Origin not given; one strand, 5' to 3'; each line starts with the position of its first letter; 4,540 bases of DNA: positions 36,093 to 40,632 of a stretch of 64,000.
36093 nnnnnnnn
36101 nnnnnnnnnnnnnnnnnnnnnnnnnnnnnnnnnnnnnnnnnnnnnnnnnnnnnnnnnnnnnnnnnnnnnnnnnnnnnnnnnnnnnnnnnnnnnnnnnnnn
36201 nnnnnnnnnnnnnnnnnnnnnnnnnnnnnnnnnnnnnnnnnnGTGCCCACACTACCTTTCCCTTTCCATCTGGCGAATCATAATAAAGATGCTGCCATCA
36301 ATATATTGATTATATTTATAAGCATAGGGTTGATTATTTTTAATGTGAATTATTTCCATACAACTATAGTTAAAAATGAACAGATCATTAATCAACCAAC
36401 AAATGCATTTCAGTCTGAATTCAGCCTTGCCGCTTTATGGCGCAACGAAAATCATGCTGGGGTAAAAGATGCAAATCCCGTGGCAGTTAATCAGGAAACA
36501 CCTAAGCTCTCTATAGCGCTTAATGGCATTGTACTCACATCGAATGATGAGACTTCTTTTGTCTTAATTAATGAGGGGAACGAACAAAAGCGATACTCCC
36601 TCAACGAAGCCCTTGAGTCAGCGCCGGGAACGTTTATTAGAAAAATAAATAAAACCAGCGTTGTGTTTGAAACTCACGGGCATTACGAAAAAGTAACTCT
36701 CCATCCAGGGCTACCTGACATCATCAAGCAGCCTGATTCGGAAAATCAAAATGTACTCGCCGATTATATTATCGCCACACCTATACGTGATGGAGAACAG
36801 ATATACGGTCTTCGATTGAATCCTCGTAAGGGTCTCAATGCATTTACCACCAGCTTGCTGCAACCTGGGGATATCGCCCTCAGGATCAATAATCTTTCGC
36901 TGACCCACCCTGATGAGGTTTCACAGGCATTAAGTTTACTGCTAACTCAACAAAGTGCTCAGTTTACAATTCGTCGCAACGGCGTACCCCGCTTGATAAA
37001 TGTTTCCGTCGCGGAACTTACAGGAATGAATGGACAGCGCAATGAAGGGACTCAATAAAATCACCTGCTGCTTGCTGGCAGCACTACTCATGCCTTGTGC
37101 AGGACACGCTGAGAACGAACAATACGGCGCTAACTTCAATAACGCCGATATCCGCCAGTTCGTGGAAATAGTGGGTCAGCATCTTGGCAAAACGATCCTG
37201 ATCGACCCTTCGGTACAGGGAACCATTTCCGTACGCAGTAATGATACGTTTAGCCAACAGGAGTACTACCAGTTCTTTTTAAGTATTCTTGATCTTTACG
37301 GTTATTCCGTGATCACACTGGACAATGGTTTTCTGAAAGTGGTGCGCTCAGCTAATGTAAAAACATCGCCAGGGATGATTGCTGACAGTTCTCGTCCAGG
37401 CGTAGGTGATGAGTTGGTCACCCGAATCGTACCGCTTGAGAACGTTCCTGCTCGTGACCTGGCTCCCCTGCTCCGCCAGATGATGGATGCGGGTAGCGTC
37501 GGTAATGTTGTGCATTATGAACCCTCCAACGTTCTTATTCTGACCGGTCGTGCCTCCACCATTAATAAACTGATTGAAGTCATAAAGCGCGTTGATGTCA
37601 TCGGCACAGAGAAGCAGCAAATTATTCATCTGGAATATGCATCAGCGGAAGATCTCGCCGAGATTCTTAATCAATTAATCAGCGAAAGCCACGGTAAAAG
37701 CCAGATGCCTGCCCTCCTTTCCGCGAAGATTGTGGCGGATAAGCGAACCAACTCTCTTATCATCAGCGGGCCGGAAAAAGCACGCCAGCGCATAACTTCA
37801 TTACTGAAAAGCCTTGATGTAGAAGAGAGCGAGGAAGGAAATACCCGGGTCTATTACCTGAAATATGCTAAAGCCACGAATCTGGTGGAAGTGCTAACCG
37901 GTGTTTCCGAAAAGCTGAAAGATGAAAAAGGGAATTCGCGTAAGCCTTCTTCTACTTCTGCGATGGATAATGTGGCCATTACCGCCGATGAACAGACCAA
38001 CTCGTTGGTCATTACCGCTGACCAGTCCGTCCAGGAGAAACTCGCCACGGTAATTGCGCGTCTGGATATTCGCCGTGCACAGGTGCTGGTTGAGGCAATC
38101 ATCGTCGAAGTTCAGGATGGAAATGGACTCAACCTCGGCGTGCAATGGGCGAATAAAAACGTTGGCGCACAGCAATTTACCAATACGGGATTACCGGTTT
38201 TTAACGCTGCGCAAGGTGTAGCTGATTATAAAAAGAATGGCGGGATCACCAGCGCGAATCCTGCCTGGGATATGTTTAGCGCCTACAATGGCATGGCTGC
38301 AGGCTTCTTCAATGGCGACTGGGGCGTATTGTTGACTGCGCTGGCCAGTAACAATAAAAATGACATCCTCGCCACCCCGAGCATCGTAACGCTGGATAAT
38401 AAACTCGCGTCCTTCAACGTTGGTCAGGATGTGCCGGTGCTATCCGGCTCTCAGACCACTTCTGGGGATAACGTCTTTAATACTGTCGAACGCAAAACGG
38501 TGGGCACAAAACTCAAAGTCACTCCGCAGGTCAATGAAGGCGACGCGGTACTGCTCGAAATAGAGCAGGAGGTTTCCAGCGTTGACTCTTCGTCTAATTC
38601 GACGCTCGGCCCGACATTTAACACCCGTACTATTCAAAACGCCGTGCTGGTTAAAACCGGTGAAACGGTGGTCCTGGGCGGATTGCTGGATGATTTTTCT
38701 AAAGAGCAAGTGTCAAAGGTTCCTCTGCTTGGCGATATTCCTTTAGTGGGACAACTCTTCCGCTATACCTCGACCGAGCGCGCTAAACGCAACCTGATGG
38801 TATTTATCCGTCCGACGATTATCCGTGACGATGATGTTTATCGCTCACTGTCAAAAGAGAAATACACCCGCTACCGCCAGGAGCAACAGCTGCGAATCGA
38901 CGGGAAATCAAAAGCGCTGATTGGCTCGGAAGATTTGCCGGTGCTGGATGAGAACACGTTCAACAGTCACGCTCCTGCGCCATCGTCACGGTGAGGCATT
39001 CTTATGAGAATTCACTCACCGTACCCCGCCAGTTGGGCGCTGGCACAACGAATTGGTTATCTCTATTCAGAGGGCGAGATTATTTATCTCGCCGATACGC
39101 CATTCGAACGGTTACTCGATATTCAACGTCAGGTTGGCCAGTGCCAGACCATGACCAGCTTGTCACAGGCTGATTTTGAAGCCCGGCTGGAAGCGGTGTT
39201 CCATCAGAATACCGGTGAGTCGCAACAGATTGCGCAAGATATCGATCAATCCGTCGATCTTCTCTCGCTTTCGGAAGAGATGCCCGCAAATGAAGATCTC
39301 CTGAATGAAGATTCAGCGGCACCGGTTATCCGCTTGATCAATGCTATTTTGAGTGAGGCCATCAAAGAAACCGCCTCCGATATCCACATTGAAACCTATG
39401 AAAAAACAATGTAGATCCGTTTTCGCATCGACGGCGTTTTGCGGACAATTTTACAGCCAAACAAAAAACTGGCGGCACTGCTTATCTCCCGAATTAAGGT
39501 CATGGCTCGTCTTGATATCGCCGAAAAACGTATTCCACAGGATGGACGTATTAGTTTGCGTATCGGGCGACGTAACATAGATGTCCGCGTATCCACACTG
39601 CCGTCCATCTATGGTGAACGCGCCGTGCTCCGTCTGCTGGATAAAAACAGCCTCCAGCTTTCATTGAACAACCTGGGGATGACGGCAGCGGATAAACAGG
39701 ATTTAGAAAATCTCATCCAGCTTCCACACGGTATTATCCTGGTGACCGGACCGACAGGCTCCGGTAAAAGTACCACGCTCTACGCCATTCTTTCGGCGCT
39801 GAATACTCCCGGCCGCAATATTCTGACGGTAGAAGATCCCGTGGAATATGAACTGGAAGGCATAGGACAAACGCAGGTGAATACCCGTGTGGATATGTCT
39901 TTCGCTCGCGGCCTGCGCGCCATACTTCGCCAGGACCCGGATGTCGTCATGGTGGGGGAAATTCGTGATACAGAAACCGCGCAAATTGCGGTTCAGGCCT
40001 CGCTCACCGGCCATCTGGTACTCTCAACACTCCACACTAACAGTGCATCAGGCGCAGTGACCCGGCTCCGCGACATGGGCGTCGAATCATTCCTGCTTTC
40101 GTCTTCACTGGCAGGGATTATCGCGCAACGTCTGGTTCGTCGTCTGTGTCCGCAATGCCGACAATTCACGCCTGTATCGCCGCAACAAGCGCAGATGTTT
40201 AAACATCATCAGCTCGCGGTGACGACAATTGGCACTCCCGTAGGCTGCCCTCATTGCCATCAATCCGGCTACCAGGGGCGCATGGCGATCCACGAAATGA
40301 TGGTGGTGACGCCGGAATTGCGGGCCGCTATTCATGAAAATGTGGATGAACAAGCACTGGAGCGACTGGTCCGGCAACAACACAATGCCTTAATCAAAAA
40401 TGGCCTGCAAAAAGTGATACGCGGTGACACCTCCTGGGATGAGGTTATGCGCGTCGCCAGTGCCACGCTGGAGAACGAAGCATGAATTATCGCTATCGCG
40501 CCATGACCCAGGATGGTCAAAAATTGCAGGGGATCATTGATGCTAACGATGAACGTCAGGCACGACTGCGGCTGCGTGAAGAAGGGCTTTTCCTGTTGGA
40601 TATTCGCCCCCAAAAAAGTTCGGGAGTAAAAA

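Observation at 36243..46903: Cryptic gsp type II secretion locus is intact in organisation but carries two amber lesions and one duplication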

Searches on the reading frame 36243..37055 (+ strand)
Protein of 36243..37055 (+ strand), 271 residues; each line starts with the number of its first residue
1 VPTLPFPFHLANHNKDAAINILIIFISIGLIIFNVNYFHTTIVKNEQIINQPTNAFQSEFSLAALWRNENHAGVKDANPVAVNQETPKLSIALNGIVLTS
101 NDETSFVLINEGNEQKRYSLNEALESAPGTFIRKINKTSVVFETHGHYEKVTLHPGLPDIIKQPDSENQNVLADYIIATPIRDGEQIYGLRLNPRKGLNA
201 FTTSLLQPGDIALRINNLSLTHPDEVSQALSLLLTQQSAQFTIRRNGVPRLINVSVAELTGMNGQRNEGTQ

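Call 49: search_protein_families(proteins=[window:36243-37055:+], library=ncbifam, max_evalue=0.00001)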
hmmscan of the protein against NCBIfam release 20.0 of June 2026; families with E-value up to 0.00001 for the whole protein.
window:36243-37055:+ (271 aa): 3 families
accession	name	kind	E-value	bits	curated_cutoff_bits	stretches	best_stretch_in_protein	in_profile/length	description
TIGR01713.1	typeII_sec_gspC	equivalog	2.8e-86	289.3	101.6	1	17-256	2-259/259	type II secretion system protein GspC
NF041515.1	GspC_delta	equivalog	1.5e-10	41.3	150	0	68-159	79-169/311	type II secretion system protein GspC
NF007242.0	PRK09681.1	equivalog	1.1e-09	37.8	561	0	157-253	220-315/319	type II secretion system protein GspC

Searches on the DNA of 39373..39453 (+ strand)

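Call 9: search_dna_similar(query=window:39373-39453:+, collection=ecoli_genomes, mode=near, max_rows=60)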
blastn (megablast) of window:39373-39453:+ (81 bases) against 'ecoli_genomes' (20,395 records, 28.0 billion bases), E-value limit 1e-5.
Records with a match: 3124; places in all: 3125; records where one place covers at least 80% of the query: 3123.
Genomes with a match: 3124 of 5426; with a place that covers at least 80% of the query: 3123. Places per genome that has any: lowest 1, median 1, highest 2. On chromosomes: 3124 places; on plasmids: 1.
Best place of each record, by identity: >=99% 18; 95-99% 3105; 90-95% 1.
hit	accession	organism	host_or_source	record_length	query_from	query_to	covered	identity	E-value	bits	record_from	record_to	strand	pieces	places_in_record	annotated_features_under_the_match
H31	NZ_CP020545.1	Escherichia coli strain ZJ3920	Homo sapiens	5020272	1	81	100%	100.0%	6e-34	150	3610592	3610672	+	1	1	gspE: type II secretion system ATPase GspE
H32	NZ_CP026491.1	Escherichia coli strain HS13-1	Homo sapiens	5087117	1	81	100%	100.0%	6e-34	150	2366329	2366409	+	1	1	gspE: type II secretion system ATPase GspE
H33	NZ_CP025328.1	Escherichia coli strain ExPEC XM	Duck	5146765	1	81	100%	100.0%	6e-34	150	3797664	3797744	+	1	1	gspE: type II secretion system ATPase GspE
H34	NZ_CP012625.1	Escherichia coli strain SF-468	Homo sapiens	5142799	1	81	100%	100.0%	6e-34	150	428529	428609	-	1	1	gspE: type II secretion system ATPase GspE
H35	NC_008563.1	Escherichia coli APEC O1 strain APEC O1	lesion site (lung) of a dead turkey ...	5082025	1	81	100%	100.0%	6e-34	150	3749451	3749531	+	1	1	gspE: type II secretion system ATPase GspE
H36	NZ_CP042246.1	Escherichia coli strain PU-1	Swine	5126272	1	81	100%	100.0%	6e-34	150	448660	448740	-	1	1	gspE: type II secretion system ATPase GspE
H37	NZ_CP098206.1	Escherichia coli strain Z0117EC0054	Canis lupus familiaris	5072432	1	81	100%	100.0%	6e-34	150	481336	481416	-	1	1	gspE: type II secretion system ATPase GspE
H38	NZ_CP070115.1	Escherichia coli strain FDAARGOS_1298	Homo sapiens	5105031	1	81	100%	100.0%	6e-34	150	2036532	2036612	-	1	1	gspE: type II secretion system ATPase GspE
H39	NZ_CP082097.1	Escherichia coli strain MS15052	Homo sapiens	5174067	1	81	100%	100.0%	6e-34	150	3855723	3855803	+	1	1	gspE: type II secretion system ATPase GspE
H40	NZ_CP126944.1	Escherichia coli O1:K1:H7 strain APEC E16002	Gallus gallus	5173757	1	81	100%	100.0%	6e-34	150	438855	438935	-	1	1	gspE: type II secretion system ATPase GspE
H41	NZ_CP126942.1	Escherichia coli O1:K1:H7 strain APEC E18006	Gallus gallus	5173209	1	81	100%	100.0%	6e-34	150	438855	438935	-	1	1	gspE: type II secretion system ATPase GspE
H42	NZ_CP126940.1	Escherichia coli O2:K1:H7 strain APEC E18055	Gallus gallus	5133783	1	81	100%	100.0%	6e-34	150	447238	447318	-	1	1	gspE: type II secretion system ATPase GspE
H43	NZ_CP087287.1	Escherichia coli strain APEC 16-1068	chicken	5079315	1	81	100%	100.0%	6e-34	150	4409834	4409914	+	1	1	gspE: type II secretion system ATPase GspE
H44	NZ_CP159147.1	Escherichia coli strain 10035004-3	Homo sapiens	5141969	1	81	100%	100.0%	6e-34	150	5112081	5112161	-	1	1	gspE: type II secretion system ATPase GspE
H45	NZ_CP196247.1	Escherichia coli strain AH21G053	Homo sapiens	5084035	1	81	100%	100.0%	6e-34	150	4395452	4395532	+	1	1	gspE: type II secretion system ATPase GspE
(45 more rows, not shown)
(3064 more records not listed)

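Call 51: get_annotated_region(hit=H35, flank=7600)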
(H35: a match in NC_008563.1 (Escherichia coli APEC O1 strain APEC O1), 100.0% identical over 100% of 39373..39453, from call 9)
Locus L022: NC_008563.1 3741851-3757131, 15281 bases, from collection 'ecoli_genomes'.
description: Escherichia coli APEC O1, complete sequence
organism: Escherichia coli APEC O1 strain APEC O1 (NCBI taxid 405955)
replicon: chromosome; assembly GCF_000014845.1
host: -; source: lesion site (lung) of a dead turkey with colibacillosis; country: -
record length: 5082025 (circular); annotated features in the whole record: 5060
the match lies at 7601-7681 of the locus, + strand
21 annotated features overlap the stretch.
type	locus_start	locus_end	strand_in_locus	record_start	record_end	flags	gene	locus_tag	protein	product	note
CDS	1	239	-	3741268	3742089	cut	rplB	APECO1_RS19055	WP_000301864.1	50S ribosomal protein L2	-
CDS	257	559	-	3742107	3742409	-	rplW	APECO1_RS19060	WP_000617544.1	50S ribosomal protein L23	-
CDS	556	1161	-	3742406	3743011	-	rplD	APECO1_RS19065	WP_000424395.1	50S ribosomal protein L4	-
CDS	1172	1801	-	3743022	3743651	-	rplC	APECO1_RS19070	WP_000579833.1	50S ribosomal protein L3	-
CDS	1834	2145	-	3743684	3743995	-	rpsJ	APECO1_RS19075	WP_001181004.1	30S ribosomal protein S10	-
CDS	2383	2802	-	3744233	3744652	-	gspB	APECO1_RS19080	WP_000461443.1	putative general secretion pathway protein GspB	-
CDS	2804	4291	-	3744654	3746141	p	gspA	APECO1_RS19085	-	peptidoglycan-binding domain-containing protein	frameshifted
CDS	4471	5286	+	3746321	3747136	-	gspC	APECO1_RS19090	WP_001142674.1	type II secretion system protein GspC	-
CDS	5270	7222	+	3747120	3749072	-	gspD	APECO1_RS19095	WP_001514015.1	type II secretion system secretin GspD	-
CDS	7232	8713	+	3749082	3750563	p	gspE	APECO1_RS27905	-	type II secretion system ATPase GspE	internal stop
CDS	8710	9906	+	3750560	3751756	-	gspF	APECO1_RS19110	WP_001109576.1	type II secretion system inner membrane protein GspF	-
CDS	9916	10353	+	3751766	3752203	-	gspG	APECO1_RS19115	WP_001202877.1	type II secretion system major pseudopilin GspG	-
CDS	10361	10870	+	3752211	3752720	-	gspH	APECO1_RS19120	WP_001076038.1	type II secretion system minor pseudopilin GspH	-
CDS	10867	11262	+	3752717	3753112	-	gspI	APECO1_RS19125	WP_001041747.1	type II secretion system minor pseudopilin GspI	-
CDS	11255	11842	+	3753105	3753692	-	gspJ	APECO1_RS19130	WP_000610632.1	type II secretion system minor pseudopilin GspJ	-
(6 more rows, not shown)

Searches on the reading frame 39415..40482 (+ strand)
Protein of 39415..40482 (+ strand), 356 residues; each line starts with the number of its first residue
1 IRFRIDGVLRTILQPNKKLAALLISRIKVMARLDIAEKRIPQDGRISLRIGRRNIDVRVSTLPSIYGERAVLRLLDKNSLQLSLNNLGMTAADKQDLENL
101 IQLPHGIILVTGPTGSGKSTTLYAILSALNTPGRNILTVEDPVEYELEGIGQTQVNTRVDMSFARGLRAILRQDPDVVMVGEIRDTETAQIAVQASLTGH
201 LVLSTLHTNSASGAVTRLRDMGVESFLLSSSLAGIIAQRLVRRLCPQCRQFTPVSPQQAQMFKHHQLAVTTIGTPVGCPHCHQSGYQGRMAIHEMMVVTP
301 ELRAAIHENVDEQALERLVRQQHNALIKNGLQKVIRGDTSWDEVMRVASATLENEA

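Call 49: search_protein_families(proteins=[window:39415-40482:+], library=ncbifam, max_evalue=0.00001)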
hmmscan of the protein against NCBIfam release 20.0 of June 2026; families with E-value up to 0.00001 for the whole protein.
window:39415-40482:+ (356 aa): 18 families
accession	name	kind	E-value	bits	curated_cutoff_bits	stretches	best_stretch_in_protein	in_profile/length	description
TIGR02533.1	type_II_gspE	equivalog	2.1e-165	551.1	630.25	1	1-347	139-485/486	type II secretion system ATPase GspE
TIGR02538.1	type_IV_pilB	equivalog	2e-136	455.9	675.65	1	1-349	211-563/564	type IV-A pilus assembly ATPase PilB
NF007755.0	PRK10436.1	equivalog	2e-130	435.6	617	1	1-350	115-461/465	type II secretion system protein GspE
NF053534.1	T4PilAsmATPsTfpB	equivalog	4.2e-123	411.8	850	1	1-348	231-582/584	type IV pilus assembly ATPase TfpB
NF041000.1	ATPase_ComGA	equivalog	3.7e-75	252.4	300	1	1-242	26-266/267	competence type IV pilus ATPase ComGA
TIGR01420.1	pilT_fam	subfamily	5.5e-50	170.5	319.1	1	54-243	77-270/343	PilT/PilU family type 4a pilus ATPase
TIGR02525.1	plasmid_TraJ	equivalog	1.3e-28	100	368.3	1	95-221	139-272/372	plasmid transfer ATPase TraJ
TIGR02524.1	dot_icm_DotB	equivalog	7.7e-23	81.3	463.3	1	102-218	131-256/358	Dot/Icm type IV secretion system ATPase DotB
NF058587.1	archaellum_moto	equivalog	5e-17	61.8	550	1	108-219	278-394/527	archaellum flagellar ATPase motor FlaI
TIGR02782.1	TrbB_P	equivalog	7.7e-17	61.5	304.55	1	89-221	121-255/303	P-type conjugative transfer ATPase TrbB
NF010469.0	PRK13894.1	subfamily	1.6e-15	57.3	508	1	88-220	133-266/320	conjugal transfer ATPase TrbB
NF010407.0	PRK13833.1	subfamily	1.7e-13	50.7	499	1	89-224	129-265/323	conjugal transfer protein TrbB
NF053672.1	bindosome_BasE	exception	1.1e-12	47.5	1000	1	109-236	274-407/512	bindosome assembly system ATPase subunit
TIGR02788.1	VirB11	equivalog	1.4e-12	47.3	249.95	1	100-224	140-268/308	P-type DNA transfer ATPase VirB11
TIGR03819.1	heli_sec_ATPase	hypoth_equivalog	3e-12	46.4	373.15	1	63-227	135-306/340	TadA family conjugal transfer-associated ATPase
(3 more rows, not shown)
